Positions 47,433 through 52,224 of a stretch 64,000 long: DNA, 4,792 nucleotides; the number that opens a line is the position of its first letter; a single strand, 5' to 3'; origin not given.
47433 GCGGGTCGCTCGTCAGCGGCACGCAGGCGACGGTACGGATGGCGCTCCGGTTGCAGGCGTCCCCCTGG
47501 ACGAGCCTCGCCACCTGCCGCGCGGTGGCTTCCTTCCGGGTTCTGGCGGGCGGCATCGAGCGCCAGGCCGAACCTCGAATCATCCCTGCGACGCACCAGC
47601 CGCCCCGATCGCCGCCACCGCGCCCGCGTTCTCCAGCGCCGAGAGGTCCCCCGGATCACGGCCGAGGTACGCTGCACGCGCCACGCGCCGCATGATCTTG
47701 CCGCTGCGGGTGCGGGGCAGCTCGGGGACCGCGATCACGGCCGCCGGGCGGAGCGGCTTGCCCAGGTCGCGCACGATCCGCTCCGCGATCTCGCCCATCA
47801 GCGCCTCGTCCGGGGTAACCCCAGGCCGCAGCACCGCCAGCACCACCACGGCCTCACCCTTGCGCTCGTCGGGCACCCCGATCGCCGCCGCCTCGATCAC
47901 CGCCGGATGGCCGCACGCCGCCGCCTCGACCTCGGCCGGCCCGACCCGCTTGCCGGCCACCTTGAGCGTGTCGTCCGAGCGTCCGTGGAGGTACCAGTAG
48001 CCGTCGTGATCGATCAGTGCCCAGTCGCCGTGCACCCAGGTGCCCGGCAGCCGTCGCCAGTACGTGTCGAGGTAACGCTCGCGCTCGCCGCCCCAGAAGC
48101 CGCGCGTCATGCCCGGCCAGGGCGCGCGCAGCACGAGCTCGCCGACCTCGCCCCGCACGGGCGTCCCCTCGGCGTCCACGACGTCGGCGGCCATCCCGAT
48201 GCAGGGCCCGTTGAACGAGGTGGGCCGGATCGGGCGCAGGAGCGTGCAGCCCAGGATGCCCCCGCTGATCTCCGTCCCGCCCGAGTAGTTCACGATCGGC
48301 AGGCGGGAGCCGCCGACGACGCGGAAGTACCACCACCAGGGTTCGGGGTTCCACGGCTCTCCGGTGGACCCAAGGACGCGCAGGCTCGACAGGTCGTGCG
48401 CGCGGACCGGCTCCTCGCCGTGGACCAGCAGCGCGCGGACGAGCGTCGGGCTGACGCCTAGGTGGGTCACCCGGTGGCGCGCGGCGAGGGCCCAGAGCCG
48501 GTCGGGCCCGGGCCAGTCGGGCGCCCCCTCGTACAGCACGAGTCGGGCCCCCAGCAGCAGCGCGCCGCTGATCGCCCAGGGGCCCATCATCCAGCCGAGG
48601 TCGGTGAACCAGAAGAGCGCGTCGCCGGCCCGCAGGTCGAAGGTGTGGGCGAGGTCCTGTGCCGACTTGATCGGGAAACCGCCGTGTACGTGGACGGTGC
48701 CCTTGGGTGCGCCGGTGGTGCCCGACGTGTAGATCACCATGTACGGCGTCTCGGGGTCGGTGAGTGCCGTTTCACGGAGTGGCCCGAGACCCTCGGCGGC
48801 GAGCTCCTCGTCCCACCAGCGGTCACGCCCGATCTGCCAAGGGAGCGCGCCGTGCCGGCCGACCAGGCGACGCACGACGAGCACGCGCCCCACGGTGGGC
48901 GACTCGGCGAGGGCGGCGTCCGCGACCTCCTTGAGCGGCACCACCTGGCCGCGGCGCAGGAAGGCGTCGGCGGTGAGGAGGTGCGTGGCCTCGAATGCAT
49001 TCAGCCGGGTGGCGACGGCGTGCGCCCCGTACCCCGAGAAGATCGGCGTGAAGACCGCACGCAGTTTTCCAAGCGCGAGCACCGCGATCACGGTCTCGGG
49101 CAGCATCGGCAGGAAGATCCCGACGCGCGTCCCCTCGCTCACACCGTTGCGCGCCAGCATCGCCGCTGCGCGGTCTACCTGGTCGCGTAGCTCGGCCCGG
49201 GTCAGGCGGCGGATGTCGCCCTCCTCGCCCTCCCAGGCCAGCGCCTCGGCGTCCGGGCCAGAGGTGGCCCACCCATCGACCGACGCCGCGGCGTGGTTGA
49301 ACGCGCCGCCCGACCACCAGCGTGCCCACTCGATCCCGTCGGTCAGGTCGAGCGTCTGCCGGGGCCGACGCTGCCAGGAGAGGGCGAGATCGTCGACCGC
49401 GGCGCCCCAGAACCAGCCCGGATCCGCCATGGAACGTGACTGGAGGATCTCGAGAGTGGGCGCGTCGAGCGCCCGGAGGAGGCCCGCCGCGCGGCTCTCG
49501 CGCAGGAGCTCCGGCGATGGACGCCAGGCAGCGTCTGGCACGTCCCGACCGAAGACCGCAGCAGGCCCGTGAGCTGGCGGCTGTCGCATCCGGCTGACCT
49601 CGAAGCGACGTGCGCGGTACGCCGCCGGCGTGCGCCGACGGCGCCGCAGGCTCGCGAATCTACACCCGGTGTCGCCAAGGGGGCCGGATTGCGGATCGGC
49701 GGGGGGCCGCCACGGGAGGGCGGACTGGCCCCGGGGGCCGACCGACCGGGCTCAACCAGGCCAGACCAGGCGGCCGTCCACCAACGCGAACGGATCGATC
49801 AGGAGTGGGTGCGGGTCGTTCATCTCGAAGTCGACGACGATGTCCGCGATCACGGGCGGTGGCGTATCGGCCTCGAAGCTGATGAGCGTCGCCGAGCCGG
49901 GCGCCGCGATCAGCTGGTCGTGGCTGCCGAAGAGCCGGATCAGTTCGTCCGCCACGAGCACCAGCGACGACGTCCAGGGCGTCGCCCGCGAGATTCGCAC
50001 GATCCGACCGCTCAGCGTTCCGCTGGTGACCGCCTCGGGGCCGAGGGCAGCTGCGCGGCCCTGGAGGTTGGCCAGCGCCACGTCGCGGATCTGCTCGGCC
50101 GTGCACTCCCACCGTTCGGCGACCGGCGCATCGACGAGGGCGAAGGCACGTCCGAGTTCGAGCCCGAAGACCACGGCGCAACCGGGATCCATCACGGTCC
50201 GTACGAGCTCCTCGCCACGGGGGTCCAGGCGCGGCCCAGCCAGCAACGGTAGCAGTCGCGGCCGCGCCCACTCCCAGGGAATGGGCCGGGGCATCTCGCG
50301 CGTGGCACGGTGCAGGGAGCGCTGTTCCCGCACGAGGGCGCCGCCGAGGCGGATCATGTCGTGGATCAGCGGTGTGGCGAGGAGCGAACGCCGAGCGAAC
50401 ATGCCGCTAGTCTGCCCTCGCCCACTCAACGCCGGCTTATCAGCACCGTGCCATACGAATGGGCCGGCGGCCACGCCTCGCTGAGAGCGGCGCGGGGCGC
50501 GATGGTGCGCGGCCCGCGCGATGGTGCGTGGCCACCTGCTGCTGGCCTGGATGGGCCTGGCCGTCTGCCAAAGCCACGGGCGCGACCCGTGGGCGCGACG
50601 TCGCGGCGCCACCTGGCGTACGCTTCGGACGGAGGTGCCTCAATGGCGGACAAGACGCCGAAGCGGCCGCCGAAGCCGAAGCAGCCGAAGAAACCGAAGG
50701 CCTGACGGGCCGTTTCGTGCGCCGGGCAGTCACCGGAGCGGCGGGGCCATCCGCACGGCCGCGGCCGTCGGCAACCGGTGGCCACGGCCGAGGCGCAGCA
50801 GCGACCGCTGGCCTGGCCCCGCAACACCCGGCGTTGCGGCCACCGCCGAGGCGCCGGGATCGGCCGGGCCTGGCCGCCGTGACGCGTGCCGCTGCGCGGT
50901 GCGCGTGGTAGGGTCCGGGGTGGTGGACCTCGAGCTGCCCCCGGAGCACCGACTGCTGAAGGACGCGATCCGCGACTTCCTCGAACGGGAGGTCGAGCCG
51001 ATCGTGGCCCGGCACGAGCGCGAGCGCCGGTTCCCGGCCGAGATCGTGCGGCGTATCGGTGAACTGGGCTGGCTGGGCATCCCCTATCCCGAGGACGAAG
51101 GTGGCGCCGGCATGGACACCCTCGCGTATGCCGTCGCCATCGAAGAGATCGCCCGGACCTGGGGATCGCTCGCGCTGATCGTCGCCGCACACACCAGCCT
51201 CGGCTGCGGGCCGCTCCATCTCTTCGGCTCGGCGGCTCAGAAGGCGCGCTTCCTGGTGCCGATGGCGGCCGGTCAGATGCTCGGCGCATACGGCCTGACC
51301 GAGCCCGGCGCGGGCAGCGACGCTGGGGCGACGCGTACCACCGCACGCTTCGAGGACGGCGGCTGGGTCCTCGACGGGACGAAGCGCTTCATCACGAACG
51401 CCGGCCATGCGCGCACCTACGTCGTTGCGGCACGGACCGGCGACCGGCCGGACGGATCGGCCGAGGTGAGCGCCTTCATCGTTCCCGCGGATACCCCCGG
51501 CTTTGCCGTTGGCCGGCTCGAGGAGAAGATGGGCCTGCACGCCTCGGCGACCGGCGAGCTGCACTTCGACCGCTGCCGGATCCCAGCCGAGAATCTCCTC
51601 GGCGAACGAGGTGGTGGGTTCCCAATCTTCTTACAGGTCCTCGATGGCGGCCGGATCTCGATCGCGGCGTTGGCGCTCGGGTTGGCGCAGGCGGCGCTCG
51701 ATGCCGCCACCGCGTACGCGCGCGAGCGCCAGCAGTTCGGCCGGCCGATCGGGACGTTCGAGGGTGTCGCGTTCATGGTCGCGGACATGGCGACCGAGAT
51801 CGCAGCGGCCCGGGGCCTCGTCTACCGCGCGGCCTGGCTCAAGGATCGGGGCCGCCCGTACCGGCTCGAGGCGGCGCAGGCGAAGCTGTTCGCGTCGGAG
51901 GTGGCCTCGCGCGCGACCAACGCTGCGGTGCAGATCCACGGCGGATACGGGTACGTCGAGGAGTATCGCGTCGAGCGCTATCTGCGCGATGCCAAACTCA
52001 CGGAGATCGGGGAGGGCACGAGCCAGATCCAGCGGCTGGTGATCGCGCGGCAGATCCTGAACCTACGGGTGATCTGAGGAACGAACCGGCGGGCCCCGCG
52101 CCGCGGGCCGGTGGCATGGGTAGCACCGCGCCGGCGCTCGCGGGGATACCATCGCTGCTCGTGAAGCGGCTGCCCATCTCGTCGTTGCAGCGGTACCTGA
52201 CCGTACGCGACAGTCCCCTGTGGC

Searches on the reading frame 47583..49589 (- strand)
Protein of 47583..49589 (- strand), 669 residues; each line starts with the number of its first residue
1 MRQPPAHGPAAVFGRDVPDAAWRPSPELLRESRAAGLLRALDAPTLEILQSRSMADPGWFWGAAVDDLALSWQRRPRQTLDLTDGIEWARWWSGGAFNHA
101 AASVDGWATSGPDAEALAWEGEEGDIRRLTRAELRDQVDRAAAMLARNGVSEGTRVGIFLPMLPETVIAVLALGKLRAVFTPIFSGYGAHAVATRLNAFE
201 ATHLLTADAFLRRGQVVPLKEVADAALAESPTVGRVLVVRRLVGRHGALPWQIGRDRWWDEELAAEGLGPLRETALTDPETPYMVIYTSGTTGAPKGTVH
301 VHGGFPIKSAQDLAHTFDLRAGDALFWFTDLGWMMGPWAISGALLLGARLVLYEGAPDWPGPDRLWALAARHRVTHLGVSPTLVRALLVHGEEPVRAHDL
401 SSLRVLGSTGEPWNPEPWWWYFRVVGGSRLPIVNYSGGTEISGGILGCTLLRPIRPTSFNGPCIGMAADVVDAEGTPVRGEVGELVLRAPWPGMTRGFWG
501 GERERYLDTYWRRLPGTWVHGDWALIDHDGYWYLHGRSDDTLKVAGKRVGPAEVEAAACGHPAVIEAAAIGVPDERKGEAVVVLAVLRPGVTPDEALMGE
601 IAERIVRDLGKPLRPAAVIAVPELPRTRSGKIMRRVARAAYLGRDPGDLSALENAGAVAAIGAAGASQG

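Call 26: search_protein_families(library=pfam, proteins=[window:47583-49589:-], max_evalue=0.0001)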
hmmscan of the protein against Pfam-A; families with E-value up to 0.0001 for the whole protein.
window:47583-49589:- (669 aa): 3 families
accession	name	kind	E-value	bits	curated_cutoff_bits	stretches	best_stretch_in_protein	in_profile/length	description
PF00501.34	AMP-binding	-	2.9e-70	237.5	29.9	1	107-499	4-384/384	AMP-binding enzyme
PF13193.12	AMP-binding_C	-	2.8e-20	73.4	24.5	1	553-631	1-76/76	AMP-binding enzyme C-terminal domain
PF16177.11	ACAS_N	-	3.4e-08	33.6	27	1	50-100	5-52/55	Acetyl-coenzyme A synthetase N-terminus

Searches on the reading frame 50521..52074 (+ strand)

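Call 26: search_protein_families(library=pfam, proteins=[window:50521-52074:+], max_evalue=0.0001)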
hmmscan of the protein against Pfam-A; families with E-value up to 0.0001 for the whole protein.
window:50521-52074:+ (518 aa): 4 families
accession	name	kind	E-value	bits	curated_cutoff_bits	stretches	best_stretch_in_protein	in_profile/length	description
PF00441.29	Acyl-CoA_dh_1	-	3e-50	170.7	22.4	1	364-513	1-150/150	Acyl-CoA dehydrogenase, C-terminal domain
PF02771.21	Acyl-CoA_dh_N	-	2.8e-37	128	22.9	1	141-252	2-113/113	Acyl-CoA dehydrogenase, N-terminal domain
PF02770.24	Acyl-CoA_dh_M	-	6.2e-28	97.3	33.3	1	256-352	1-97/97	Acyl-CoA dehydrogenase, middle domain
PF08028.16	Acyl-CoA_dh_2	-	1.8e-23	83.8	22.7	1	380-495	2-127/134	Acyl-CoA dehydrogenase, C-terminal domain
